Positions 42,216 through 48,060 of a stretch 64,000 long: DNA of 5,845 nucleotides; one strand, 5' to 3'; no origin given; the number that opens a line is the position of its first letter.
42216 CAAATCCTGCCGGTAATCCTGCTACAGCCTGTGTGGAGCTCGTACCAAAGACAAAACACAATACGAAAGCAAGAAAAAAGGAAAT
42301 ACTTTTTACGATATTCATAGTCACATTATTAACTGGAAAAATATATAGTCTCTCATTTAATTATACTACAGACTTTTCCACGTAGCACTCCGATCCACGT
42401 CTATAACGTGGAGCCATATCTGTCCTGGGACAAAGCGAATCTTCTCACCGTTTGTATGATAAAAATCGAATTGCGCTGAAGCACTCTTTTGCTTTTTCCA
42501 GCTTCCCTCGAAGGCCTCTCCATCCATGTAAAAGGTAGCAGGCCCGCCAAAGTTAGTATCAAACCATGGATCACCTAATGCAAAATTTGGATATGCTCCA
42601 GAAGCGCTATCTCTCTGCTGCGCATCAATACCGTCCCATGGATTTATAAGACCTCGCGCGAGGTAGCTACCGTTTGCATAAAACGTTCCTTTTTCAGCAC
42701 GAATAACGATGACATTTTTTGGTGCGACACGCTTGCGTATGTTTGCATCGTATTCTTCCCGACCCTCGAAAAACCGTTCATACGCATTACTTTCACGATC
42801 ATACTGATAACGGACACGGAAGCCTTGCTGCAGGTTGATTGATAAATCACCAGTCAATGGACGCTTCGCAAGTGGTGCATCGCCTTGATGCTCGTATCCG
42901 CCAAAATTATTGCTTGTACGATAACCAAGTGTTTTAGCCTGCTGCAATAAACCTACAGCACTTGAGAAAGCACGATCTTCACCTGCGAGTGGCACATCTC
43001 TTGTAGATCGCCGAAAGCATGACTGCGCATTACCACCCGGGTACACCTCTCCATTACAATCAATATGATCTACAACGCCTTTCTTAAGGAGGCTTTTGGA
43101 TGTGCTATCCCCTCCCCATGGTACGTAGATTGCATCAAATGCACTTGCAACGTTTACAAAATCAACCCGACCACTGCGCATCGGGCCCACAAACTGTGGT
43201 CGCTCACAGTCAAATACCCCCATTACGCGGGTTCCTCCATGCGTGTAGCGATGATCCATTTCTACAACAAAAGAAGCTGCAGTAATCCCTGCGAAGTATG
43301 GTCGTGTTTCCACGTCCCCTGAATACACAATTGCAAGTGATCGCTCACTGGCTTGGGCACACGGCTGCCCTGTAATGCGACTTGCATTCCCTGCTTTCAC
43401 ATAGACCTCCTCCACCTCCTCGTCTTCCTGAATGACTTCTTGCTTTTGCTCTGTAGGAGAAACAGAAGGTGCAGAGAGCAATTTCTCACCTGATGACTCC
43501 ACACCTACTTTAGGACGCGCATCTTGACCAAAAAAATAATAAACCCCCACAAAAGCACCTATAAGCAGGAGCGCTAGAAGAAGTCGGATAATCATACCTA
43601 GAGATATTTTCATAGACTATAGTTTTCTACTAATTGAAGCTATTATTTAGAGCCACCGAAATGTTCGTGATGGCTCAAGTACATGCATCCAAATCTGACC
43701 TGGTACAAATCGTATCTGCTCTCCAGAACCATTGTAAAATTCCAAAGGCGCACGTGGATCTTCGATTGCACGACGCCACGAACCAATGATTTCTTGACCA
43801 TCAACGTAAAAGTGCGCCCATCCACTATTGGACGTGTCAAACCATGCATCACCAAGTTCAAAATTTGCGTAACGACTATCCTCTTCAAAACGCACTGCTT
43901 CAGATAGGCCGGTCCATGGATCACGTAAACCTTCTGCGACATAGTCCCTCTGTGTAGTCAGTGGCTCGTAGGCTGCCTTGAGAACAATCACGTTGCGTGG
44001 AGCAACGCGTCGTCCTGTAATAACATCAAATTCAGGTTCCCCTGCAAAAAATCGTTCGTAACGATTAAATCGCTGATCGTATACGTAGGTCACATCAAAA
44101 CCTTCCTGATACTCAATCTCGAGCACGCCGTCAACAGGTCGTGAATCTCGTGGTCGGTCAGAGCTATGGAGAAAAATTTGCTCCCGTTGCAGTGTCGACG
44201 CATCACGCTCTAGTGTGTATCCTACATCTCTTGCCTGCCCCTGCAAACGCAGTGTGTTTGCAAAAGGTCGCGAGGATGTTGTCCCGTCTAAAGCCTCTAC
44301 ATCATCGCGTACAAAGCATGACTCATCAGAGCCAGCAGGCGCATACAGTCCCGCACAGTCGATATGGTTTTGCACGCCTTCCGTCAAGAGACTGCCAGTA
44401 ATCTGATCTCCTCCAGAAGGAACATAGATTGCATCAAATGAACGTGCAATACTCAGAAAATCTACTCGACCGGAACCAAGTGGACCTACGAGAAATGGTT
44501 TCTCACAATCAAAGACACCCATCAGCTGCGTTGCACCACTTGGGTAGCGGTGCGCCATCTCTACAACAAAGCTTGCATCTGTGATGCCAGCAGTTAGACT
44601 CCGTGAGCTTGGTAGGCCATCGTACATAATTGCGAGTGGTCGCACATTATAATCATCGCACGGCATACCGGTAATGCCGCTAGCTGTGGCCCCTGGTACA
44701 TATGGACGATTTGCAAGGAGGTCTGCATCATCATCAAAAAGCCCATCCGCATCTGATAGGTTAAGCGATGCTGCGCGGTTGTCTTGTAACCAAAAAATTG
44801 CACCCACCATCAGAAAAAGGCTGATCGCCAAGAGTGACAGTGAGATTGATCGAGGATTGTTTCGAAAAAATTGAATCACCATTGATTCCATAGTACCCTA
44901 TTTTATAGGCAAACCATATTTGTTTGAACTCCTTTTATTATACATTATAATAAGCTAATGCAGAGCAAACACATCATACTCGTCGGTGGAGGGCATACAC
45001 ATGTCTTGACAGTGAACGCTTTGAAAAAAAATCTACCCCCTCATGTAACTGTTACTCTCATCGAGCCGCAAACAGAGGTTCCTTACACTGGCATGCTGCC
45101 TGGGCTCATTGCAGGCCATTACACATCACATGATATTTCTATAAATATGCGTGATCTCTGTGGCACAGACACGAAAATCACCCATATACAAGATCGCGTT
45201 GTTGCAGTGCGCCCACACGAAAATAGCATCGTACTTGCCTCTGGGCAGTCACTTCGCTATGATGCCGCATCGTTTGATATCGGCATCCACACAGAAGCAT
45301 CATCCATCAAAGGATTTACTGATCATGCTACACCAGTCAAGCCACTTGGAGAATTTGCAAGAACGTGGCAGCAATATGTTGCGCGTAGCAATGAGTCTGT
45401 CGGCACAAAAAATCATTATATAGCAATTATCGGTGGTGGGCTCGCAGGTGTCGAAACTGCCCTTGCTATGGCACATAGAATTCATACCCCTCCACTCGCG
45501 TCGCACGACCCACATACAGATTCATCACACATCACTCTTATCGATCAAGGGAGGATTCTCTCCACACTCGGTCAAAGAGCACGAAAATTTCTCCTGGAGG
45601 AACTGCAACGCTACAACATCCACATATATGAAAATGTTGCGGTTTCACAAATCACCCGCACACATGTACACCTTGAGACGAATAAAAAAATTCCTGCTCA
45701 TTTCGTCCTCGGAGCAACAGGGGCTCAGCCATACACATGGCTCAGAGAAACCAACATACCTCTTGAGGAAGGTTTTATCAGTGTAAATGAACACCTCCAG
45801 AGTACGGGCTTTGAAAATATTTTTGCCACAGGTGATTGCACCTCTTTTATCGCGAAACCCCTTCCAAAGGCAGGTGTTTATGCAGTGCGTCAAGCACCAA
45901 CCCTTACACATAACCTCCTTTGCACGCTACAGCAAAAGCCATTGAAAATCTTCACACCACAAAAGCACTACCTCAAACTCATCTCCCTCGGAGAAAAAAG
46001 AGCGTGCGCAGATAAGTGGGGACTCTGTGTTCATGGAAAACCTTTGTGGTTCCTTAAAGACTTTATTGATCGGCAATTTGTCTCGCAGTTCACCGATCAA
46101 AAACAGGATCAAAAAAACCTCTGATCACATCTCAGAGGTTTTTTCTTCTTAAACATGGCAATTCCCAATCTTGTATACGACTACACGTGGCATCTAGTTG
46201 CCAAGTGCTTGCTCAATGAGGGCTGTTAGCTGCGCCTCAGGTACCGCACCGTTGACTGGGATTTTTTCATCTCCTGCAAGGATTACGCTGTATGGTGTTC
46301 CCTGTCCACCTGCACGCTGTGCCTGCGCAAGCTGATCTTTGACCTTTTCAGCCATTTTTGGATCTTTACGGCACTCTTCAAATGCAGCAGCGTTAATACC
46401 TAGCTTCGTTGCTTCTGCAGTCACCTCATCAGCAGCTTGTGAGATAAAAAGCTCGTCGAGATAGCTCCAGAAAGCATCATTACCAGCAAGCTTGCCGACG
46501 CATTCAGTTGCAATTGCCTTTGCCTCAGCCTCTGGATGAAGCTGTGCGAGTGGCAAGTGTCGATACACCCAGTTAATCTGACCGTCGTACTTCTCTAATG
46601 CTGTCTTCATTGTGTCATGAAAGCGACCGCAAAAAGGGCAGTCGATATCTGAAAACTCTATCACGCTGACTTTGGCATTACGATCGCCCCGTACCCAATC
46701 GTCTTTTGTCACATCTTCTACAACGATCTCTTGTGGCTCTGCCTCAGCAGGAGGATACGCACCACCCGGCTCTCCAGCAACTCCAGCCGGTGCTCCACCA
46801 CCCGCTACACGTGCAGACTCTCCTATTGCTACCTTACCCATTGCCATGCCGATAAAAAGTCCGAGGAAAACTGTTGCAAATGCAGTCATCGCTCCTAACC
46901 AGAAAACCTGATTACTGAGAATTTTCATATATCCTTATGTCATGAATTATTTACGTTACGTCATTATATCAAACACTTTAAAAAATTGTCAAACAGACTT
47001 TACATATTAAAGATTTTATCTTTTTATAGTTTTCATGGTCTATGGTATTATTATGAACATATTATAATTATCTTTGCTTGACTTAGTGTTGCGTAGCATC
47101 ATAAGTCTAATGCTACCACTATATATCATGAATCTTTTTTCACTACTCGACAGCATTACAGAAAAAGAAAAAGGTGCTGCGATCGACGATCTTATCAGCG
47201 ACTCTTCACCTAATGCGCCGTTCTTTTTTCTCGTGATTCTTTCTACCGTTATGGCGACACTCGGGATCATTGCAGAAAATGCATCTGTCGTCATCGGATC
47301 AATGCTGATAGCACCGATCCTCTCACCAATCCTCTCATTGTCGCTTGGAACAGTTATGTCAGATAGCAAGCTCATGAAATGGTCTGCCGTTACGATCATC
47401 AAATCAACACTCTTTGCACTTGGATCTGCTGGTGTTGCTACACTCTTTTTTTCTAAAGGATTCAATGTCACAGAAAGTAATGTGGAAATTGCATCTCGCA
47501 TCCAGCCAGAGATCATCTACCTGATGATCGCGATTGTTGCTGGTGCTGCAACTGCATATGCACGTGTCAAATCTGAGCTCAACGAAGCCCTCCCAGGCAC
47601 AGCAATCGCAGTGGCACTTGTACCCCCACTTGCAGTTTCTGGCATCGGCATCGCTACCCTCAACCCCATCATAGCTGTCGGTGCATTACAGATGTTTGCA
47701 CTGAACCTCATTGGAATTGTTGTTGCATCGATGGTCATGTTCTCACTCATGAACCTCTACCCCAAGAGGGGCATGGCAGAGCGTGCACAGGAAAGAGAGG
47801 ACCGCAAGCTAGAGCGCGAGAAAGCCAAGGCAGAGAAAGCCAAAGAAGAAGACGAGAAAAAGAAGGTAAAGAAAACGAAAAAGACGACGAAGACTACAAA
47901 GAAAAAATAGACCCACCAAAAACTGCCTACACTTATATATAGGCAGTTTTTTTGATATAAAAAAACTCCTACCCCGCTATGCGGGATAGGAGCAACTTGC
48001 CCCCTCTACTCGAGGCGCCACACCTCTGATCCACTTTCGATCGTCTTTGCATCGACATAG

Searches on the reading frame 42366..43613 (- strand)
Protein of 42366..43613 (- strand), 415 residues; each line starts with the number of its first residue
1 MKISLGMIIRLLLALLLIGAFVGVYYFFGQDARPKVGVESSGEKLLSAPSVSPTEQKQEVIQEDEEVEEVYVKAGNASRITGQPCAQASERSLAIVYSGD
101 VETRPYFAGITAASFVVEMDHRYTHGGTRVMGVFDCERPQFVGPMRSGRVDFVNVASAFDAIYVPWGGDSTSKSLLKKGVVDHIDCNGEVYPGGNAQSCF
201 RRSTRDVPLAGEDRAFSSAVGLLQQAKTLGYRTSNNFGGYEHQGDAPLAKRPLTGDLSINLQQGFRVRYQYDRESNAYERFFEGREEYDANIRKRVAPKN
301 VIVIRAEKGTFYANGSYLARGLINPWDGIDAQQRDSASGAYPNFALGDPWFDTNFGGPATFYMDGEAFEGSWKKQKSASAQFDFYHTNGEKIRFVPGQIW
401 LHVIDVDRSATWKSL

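Call 14: search_protein_families(library=pfam, proteins=[window:42366-43613:-])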
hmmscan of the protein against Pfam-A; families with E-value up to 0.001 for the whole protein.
window:42366-43613:- (415 aa): 2 families
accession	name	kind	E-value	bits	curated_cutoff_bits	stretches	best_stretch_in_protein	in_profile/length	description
PF11258.13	DUF3048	-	8.9e-18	65.3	25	1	81-232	2-148/148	Protein of unknown function (DUF3048) N-terminal domain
PF17479.7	DUF3048_C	-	2.7e-15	57.1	25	1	264-400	8-113/114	Protein of unknown function (DUF3048) C-terminal domain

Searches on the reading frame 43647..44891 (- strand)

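Call 14: search_protein_families(library=pfam, proteins=[window:43647-44891:-])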
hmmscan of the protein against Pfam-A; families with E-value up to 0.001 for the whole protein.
window:43647-44891:- (414 aa): 2 families
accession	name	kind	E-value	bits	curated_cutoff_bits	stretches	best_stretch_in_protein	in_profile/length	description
PF11258.13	DUF3048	-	2.1e-13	51.1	25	1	74-197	2-123/148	Protein of unknown function (DUF3048) N-terminal domain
PF17479.7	DUF3048_C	-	3.2e-12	47.3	25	1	259-401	3-113/114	Protein of unknown function (DUF3048) C-terminal domain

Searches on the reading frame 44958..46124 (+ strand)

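Call 14: search_protein_families(library=pfam, proteins=[window:44958-46124:+])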
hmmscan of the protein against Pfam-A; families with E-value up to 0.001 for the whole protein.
window:44958-46124:+ (388 aa): 4 families
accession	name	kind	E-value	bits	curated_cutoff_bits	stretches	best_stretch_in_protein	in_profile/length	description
PF07992.20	Pyr_redox_2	-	2.1e-28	100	26.1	1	5-313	2-291/291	Pyridine nucleotide-disulphide oxidoreductase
PF13454.12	NAD_binding_9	-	2.7e-06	27.9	21.8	0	51-103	94-147/155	FAD-NAD(P)-binding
PF13738.12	Pyr_redox_3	-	3.6e-06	26.9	30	1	149-292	161-305/305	Pyridine nucleotide-disulphide oxidoreductase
PF00070.33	Pyr_redox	-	0.00073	20.5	22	0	155-235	2-69/82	Pyridine nucleotide-disulphide oxidoreductase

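Call 66: search_protein_families(library=ncbifam, proteins=[window:44958-46124:+], max_evalue=0.001)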
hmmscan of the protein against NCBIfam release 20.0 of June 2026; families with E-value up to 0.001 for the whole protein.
window:44958-46124:+ (388 aa): 28 families (the best 25 are shown)
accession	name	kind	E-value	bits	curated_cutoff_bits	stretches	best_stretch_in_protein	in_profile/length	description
TIGR03169.1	Nterm_to_SelD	hypoth_equivalog_domain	2.1e-116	389.2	310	1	6-378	2-365/365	pyridine nucleotide-disulfide oxidoreductase family protein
TIGR04369.1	fusion_not_SelD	hypoth_equivalog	1.4e-63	215.1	700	1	8-385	1-345/701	oxidoreductase/SelD-related fusion protein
NF049943.1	SQR_III_seleno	exception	2.7e-14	52.8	525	2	207-330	199-322/406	type III sulfide quinone reductase, selenoprotein subtype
TIGR03385.1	CoA_CoA_reduc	equivalog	2e-13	50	578.8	1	151-296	148-284/439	CoA-disulfide reductase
TIGR01350.1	lipoamide_DH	equivalog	1.3e-11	43.9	408.8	1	140-311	156-327/461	dihydrolipoyl dehydrogenase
NF045765.1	PhenlGlyoxDHPadH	equivalog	2.3e-11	43.2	475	1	5-295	4-277/416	NADH-dependent phenylglyoxylate dehydrogenase subunit epsilon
NF003437.0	PRK04965.1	equivalog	5.8e-11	42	392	1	3-303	2-283/378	NADH:flavorubredoxin reductase NorW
TIGR02374.1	nitri_red_nirB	equivalog_domain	6.1e-09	34.8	578.35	1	6-297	1-280/794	nitrite reductase large subunit NirB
NF004943.0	PRK06292.2-1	equivalog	7.8e-09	34.8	432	1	154-295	173-308/456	dihydrolipoyl dehydrogenase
NF007123.0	PRK09564.1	equivalog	1.1e-08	34.2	458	1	6-298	3-287/444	CoA-disulfide reductase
NF042949.2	3PPDioc_HcaD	equivalog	2.9e-08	32.9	450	1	4-296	2-277/386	3-phenylpropionate/cinnamic acid dioxygenase ferredoxin--NAD(+) reductase subunit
NF004945.0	PRK06292.2-3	equivalog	1.3e-07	31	494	1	190-296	195-306/457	dihydrolipoyl dehydrogenase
TIGR02053.1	MerA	equivalog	2.6e-07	30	454.45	1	152-297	167-310/465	mercury(II) reductase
NF010037.0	PRK13512.1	equivalog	4.5e-07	29.1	394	1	191-295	173-279/438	CoA-disulfide reductase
NF004776.0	PRK06116.1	equivalog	5.7e-07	28.9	480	1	153-296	168-306/450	glutathione-disulfide reductase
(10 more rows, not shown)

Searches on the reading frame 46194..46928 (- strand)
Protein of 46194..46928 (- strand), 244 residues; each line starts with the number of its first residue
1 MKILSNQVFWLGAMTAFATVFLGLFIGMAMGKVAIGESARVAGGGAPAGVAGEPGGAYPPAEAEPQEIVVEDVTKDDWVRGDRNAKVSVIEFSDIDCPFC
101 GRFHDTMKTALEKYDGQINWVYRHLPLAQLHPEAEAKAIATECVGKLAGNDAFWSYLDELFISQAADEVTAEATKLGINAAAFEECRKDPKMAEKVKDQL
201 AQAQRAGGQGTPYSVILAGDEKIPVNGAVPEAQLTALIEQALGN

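Call 10: search_protein_families(library=pfam, proteins=[window:46194-46928:-])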
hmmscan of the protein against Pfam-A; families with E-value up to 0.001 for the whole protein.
window:46194-46928:- (244 aa): 3 families
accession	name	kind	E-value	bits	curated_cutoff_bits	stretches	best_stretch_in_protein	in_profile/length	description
PF13462.12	Thioredoxin_4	-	1.4e-19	71.4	23.2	1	75-239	3-164/165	Thioredoxin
PF01323.26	DSBA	-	4e-15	56.5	25.6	2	164-236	120-188/191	DSBA-like thioredoxin domain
PF13098.12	Thioredoxin_2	-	2.5e-08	34.6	27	1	84-237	4-103/104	Thioredoxin-like domain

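Call 66: search_protein_families(library=ncbifam, proteins=[window:46194-46928:-], max_evalue=0.001)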
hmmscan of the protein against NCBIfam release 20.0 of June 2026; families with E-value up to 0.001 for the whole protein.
window:46194-46928:- (244 aa): 2 families
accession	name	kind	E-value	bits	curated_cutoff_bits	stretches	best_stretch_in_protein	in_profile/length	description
NF041057.1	Rcas_1661_fam_Se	equivalog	7.5e-16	58.4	190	1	59-208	61-218/247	Rcas_1661 family thioredoxin-like (seleno)lipoprotein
NF008657.0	PRK11657.1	equivalog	1.8e-06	27.4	124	1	73-238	104-248/251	thiol:disulfide interchange protein DsbG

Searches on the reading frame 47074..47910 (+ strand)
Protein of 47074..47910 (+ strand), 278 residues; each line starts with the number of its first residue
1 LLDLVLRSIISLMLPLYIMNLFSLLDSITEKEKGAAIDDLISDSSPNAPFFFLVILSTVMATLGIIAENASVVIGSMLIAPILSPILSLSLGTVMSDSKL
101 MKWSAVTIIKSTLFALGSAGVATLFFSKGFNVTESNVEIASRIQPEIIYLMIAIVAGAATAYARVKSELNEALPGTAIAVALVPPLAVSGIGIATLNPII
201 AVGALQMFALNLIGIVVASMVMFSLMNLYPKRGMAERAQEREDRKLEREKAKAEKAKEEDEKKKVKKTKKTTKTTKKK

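Call 13: search_protein_families(library=pfam, proteins=[window:47074-47910:+])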
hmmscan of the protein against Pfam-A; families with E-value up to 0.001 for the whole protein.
window:47074-47910:+ (278 aa): 1 family
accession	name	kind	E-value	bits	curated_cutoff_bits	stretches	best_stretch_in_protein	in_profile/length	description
PF04087.19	DUF389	-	9.2e-33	113.6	23.9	1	77-217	1-137/137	Domain of unknown function (DUF389)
